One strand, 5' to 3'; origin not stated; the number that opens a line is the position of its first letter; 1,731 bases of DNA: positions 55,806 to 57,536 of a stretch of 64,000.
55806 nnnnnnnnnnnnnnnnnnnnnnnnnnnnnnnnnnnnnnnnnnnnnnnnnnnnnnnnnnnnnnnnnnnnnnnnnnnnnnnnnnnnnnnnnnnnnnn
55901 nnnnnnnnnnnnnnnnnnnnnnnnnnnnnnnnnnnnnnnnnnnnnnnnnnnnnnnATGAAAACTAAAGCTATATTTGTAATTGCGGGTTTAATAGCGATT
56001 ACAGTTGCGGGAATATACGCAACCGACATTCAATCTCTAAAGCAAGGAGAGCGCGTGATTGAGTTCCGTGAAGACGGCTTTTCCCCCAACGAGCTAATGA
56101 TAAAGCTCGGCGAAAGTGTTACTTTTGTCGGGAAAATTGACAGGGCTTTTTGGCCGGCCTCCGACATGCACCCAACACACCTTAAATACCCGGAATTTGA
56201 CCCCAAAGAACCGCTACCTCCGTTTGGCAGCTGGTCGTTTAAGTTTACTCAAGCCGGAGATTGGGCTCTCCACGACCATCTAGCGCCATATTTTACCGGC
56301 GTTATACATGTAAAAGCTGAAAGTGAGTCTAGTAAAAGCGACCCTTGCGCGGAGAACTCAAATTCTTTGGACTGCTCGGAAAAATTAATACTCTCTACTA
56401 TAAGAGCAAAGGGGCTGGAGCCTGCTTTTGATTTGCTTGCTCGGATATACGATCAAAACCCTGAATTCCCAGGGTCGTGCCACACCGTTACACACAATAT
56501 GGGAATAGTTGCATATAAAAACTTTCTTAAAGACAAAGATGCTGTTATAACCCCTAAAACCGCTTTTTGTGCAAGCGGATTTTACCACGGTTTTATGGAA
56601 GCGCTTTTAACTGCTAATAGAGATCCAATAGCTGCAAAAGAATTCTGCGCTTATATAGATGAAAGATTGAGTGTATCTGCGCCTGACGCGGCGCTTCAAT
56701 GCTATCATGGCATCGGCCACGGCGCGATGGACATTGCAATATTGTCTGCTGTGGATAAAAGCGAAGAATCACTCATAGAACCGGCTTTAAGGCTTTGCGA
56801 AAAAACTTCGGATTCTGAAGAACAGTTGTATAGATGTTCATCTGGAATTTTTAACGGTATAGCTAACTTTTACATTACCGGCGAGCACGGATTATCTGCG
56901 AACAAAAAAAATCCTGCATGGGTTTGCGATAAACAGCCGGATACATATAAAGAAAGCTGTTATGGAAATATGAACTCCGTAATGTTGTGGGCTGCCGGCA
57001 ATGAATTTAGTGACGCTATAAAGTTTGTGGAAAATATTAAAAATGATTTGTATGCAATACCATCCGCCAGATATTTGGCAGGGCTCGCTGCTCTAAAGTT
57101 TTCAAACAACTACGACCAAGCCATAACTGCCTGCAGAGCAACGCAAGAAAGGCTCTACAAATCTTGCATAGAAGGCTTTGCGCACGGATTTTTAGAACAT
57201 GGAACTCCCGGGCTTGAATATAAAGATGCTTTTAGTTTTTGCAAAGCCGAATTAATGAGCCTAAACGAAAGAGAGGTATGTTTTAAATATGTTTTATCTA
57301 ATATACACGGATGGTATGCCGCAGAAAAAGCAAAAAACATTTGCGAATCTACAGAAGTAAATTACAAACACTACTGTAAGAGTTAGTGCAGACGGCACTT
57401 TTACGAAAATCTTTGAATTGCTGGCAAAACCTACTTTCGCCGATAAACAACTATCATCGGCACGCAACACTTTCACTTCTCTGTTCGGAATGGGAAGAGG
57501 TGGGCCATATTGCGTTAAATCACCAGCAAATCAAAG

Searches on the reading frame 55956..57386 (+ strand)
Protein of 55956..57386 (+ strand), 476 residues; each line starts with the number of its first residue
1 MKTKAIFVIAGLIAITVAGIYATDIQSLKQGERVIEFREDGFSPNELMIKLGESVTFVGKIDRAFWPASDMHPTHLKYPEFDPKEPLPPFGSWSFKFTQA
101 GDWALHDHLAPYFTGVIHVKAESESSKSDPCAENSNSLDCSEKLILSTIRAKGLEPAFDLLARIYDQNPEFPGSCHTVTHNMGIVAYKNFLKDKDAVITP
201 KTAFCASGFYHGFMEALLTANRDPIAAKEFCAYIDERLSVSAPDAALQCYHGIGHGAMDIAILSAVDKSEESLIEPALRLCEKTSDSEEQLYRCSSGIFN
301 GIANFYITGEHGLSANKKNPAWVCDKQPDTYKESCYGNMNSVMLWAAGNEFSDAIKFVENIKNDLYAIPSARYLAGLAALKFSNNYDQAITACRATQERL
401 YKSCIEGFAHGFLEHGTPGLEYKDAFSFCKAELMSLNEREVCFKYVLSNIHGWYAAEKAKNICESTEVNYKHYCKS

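Call 19: search_protein_families(library=pfam, proteins=[window:55956-57386:+], max_evalue=0.01)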
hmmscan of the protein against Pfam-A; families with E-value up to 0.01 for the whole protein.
window:55956-57386:+ (476 aa): 2 families
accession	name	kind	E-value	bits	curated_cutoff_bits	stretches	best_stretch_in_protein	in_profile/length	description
PF05567.17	T4P_PilY1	-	0.00086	18.8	28.1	1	365-430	9-75/411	PilY1 beta-propeller domain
PF05577.18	Peptidase_S28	-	0.005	16.1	25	1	238-346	161-273/434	Serine carboxypeptidase S28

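Call 79: search_protein_families(library=ncbifam, proteins=[window:55956-57386:+], max_evalue=1)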
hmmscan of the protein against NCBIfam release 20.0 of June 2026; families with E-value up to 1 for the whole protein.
window:55956-57386:+ (476 aa): 0 families

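Call 80: search_solved_structures(query=window:55956-57386:+, max_evalue=5, show_alignments=2)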
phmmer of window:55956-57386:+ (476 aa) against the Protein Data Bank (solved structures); distinct sequences matched with E-value up to 5: 2.
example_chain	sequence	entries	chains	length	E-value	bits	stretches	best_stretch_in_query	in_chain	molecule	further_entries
9i05_Xn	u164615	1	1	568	0.031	16.1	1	267-373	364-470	AP2 domain transcription factor AP2VIIb-2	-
9wh1_A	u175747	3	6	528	0.47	12.2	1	398-464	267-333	Anti-bacteriophage protein A/HamA C-terminal domain-containing protein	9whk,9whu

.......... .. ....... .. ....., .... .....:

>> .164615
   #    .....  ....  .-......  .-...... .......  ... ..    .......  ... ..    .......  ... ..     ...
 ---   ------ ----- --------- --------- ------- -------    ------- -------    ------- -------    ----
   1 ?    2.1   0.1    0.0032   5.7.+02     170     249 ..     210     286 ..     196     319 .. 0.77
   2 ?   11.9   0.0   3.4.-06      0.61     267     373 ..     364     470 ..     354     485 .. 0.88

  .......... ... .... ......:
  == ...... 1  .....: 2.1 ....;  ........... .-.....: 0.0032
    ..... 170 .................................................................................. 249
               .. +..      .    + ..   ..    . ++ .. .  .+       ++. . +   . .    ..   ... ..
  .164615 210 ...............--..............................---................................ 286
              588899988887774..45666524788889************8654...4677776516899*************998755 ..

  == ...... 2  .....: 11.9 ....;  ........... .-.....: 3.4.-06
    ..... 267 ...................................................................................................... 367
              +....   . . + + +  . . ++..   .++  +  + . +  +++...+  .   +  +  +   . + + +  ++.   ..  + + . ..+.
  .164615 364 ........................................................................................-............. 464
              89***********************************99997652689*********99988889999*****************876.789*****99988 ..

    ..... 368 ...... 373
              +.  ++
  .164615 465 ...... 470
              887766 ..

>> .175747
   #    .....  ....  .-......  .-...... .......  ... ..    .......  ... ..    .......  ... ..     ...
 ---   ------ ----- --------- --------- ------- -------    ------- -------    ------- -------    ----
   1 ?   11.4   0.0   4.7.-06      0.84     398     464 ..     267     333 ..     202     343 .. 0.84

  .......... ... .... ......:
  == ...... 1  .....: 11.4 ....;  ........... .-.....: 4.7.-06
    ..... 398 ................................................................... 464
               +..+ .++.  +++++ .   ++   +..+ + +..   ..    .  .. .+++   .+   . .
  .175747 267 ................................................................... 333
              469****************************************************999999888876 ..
